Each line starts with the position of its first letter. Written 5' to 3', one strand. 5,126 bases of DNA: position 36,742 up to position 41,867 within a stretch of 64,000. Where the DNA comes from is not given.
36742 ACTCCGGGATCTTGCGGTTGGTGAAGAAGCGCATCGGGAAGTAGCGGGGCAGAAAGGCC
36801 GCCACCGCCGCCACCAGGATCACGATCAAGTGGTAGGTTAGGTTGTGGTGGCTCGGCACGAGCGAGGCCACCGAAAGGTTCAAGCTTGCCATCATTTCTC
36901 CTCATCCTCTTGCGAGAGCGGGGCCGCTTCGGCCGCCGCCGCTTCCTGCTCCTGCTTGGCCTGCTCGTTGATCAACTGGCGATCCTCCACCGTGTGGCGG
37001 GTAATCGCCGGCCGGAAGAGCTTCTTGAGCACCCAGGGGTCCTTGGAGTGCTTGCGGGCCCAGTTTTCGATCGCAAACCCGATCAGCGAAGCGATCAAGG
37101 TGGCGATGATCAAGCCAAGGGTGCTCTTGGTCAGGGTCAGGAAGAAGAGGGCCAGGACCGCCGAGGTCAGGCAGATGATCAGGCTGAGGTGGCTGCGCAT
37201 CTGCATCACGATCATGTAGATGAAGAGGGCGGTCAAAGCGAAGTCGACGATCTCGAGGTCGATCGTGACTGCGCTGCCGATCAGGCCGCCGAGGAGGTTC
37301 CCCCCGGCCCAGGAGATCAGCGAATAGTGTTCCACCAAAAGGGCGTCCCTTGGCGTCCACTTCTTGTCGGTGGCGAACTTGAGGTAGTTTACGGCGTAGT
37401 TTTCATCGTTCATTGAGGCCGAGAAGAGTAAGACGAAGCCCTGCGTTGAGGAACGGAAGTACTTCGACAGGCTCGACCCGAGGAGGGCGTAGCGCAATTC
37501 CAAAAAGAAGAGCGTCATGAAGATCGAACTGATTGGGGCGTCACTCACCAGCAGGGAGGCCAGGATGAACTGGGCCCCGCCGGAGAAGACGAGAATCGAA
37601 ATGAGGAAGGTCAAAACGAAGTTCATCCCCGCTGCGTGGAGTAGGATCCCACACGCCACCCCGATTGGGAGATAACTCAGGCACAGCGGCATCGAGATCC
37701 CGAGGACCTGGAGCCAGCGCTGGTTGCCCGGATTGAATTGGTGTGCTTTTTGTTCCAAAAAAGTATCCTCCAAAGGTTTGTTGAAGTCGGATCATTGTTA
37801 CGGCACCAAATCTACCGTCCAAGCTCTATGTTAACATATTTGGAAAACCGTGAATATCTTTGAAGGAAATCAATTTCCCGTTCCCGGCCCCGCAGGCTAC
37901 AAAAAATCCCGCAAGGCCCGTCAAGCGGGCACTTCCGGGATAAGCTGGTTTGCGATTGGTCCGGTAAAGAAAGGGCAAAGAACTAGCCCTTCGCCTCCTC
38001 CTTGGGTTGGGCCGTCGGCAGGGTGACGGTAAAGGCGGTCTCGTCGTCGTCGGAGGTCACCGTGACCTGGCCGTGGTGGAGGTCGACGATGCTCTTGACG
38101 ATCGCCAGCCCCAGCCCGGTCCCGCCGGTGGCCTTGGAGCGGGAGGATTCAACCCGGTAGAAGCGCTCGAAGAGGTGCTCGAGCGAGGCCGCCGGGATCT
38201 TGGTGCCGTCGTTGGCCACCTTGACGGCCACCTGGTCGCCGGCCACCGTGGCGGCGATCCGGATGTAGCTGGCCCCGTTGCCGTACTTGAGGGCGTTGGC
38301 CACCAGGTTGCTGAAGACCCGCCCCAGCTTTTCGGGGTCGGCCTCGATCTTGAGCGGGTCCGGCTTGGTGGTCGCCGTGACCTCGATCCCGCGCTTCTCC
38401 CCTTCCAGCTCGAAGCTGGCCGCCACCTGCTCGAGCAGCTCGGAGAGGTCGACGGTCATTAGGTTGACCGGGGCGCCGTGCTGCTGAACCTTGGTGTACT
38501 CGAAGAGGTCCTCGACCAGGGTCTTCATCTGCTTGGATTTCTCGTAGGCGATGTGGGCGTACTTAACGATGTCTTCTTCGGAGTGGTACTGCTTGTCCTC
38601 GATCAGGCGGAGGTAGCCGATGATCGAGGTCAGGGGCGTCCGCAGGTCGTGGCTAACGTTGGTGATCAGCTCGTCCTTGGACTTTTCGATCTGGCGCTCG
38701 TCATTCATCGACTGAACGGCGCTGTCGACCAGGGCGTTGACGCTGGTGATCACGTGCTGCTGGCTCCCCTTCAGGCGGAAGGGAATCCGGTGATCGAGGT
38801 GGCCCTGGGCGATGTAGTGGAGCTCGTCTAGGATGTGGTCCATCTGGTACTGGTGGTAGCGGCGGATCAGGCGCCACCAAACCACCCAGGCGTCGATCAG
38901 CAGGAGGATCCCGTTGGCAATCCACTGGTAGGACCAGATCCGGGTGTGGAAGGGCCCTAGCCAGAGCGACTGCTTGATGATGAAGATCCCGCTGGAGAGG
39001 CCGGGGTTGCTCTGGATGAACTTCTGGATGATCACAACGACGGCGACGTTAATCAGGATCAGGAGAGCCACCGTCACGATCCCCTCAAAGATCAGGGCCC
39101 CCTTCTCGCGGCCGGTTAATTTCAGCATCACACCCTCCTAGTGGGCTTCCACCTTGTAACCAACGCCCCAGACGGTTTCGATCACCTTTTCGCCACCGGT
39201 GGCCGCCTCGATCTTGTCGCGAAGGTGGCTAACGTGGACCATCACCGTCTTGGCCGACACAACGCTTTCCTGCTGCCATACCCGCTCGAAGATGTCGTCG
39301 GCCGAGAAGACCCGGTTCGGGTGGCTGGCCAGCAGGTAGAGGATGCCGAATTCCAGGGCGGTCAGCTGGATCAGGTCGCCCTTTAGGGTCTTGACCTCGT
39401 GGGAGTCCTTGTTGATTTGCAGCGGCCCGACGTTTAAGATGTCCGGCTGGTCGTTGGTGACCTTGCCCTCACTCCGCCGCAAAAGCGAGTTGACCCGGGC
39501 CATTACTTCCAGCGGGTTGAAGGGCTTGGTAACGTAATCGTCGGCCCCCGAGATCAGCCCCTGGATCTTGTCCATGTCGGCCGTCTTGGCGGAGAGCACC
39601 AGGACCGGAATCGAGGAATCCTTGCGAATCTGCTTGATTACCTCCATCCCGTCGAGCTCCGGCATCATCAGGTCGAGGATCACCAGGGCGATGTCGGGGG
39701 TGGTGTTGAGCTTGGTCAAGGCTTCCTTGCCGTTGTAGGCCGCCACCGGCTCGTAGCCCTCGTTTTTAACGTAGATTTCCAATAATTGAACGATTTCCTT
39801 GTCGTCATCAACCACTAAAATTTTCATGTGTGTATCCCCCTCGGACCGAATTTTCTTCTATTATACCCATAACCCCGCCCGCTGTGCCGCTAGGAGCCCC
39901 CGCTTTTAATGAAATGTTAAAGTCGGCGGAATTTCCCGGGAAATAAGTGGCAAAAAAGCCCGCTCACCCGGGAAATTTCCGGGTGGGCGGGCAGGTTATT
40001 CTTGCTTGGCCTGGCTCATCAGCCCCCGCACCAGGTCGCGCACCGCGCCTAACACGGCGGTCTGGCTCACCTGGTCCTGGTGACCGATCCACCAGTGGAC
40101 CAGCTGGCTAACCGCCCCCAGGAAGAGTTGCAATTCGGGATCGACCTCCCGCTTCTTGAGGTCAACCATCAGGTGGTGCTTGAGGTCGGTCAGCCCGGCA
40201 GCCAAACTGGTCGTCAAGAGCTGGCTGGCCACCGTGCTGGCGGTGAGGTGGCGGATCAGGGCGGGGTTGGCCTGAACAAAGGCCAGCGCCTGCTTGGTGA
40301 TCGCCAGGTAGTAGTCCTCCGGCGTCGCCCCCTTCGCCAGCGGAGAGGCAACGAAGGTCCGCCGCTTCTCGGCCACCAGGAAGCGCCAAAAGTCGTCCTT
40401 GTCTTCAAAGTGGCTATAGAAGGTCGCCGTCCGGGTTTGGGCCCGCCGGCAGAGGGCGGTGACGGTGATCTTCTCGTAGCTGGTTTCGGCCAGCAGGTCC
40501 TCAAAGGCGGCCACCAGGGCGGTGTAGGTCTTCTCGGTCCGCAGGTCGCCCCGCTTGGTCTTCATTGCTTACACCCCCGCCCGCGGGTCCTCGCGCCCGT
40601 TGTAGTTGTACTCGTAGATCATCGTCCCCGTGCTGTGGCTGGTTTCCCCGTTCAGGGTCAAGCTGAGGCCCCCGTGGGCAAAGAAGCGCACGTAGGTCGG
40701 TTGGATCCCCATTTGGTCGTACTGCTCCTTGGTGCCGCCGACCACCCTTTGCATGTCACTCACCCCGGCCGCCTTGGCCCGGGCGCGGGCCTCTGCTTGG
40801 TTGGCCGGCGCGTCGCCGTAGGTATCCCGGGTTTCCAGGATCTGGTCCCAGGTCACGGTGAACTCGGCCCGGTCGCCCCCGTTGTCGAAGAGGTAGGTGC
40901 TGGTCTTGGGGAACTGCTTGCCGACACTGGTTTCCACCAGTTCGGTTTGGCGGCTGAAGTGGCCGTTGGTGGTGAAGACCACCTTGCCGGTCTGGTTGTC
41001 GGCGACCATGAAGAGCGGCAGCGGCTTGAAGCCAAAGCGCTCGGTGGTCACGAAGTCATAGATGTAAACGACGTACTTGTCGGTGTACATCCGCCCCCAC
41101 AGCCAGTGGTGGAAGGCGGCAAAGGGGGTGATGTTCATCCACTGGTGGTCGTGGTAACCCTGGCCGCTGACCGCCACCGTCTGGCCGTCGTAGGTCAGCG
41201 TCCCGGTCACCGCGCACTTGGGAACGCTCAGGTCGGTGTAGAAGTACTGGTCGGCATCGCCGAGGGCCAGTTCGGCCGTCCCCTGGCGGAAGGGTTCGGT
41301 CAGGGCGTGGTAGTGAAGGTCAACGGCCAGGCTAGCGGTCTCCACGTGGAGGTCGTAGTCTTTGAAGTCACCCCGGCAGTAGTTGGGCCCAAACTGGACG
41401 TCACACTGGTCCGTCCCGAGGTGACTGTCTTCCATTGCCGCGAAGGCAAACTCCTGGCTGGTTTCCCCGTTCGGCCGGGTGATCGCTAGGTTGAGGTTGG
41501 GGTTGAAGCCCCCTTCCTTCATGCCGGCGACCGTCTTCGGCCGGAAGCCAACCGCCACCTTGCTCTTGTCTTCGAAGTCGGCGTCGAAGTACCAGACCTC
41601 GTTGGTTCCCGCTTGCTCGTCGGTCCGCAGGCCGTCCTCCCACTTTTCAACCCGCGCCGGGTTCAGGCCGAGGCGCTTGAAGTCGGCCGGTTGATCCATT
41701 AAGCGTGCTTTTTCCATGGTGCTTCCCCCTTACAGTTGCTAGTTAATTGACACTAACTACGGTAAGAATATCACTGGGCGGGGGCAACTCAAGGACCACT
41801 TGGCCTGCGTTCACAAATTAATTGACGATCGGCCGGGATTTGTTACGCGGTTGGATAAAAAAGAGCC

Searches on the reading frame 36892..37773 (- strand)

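Call 76: search_protein_families(library=pfam, proteins=[window:36892-37773:-], max_evalue=0.00001)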
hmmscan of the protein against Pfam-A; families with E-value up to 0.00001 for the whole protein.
window:36892-37773:- (293 aa): 1 family
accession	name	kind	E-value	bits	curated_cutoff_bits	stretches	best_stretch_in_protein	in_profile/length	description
PF03591.19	AzlC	-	6.6e-31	108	32.1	1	29-169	1-137/137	AzlC protein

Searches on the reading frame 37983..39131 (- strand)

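Call 76: search_protein_families(library=pfam, proteins=[window:37983-39131:-], max_evalue=0.00001)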
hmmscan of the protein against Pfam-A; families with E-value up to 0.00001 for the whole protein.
window:37983-39131:- (382 aa): 3 families
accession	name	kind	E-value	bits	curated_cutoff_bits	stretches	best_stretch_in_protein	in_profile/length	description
PF02518.31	HATPase_c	-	1.7e-27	96.5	26.4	1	265-374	2-110/111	Histidine kinase-, DNA gyrase B-, and HSP90-like ATPase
PF00512.31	HisKA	-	3.4e-16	59.5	26.9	1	152-217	2-65/66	His Kinase A (phospho-acceptor) domain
PF14501.12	HATPase_c_5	-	1.8e-06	28.2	22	1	269-372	6-102/102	GHKL domain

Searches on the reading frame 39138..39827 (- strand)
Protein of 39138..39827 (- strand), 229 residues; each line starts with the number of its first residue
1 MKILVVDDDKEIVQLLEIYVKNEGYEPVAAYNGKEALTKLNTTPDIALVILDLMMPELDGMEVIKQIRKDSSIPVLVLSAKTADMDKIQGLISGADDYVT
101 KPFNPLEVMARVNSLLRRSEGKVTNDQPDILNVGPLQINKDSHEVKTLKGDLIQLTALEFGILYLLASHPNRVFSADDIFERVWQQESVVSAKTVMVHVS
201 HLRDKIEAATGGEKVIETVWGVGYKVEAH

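Call 76: search_protein_families(library=pfam, proteins=[window:39138-39827:-], max_evalue=0.00001)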
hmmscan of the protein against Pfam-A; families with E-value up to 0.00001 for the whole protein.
window:39138-39827:- (229 aa): 2 families
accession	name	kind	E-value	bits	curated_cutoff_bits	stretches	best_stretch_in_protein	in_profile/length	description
PF00072.30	Response_reg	-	9.9e-27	93.8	30.2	1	3-112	1-110/111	Response regulator receiver domain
PF00486.34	Trans_reg_C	-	2.6e-24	85.5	26.2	1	152-225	3-76/77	Transcriptional regulatory protein, C terminal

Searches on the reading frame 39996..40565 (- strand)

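Call 76: search_protein_families(library=pfam, proteins=[window:39996-40565:-], max_evalue=0.00001)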
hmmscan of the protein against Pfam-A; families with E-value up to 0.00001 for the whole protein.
window:39996-40565:- (189 aa): 1 family
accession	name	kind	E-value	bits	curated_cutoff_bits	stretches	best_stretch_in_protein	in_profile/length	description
PF00440.29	TetR_N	-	3.4e-06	27.2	24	1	20-58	4-42/47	Bacterial regulatory proteins, tetR family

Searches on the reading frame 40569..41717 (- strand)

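Call 77: search_protein_families(library=pfam, proteins=[window:40569-41717:-], max_evalue=0.00001)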
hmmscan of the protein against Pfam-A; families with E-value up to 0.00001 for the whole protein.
window:40569-41717:- (382 aa): 2 families
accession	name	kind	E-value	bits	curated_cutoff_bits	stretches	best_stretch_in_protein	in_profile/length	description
PF07143.17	CrtC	-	8.9e-09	36.7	22.5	1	41-194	3-167/168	CrtC N-terminal lipocalin domain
PF25153.1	TPR_AP5Z1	-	8.1e-06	25.8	27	0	164-208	208-252/279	AP-5 complex subunit zeta-1, TPR repeats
